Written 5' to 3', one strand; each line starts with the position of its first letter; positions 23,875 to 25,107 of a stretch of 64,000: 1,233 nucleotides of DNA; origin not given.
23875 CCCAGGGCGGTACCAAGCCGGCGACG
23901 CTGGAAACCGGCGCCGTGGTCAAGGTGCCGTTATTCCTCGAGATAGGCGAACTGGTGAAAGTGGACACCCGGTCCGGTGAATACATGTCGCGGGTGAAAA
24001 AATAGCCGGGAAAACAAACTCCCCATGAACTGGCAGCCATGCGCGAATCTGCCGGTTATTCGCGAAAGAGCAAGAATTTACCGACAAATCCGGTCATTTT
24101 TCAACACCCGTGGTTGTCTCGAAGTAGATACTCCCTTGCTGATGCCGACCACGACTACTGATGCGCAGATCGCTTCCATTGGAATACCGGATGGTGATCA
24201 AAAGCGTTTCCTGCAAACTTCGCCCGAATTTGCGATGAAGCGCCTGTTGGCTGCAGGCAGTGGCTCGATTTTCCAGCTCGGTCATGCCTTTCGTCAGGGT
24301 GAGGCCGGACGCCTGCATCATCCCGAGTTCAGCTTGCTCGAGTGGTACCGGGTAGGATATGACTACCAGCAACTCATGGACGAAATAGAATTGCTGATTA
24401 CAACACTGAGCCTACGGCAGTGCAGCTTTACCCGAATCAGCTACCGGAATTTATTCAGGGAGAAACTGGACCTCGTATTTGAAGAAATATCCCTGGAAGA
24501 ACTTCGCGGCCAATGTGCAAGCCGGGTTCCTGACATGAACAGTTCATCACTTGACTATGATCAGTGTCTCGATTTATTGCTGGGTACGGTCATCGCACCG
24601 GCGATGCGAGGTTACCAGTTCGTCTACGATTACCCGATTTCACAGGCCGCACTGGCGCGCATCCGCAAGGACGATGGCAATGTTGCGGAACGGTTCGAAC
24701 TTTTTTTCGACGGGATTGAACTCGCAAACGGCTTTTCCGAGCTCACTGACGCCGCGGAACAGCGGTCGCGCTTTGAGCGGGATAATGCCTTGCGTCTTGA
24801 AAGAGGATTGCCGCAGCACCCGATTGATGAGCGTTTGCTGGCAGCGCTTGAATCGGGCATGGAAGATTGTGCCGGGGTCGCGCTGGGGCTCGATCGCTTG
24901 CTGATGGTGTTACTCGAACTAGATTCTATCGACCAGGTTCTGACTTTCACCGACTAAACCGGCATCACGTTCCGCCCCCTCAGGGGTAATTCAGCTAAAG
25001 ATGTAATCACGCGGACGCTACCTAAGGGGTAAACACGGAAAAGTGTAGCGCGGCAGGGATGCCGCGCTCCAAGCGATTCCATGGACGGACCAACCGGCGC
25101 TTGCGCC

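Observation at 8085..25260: A 15-bp mini-hairpin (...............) inserted into three different repeat families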

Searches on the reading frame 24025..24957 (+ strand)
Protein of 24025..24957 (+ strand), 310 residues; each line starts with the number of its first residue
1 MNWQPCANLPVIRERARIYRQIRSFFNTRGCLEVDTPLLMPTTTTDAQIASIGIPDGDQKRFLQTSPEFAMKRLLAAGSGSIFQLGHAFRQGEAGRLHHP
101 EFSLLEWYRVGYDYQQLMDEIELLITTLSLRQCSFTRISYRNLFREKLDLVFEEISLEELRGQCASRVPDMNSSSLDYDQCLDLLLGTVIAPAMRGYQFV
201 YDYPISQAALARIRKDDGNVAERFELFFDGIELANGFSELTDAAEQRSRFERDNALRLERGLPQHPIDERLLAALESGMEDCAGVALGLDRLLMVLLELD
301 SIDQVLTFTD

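Call 26: find_encoding_contigs(protein=window:24025-24957:+, flank=3000, max_places=10)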
Protein window:24025-24957:+ (310 aa): 4 contigs read that carry it; 3 places shown.
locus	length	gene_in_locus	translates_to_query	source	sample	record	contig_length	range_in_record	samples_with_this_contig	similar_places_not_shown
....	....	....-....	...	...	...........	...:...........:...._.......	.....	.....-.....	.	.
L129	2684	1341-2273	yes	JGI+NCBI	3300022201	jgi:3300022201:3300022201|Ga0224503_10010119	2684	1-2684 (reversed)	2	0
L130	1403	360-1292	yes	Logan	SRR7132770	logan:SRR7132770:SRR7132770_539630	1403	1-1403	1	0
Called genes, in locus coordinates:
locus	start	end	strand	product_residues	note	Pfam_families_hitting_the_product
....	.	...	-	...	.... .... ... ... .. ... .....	-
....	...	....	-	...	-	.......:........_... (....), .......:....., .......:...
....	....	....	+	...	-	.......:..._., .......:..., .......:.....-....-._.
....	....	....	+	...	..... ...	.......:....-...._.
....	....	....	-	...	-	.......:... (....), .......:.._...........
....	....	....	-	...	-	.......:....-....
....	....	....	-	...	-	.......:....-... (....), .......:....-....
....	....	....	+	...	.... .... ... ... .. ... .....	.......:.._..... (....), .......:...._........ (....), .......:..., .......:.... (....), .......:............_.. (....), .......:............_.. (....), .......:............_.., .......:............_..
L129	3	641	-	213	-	?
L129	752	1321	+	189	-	PF08207:EFP_N, PF01132:EFP, PF09285:Elong-fact-P_C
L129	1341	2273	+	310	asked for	PF00152:tRNA-synt_2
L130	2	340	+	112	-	?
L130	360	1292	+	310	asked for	PF00152:tRNA-synt_2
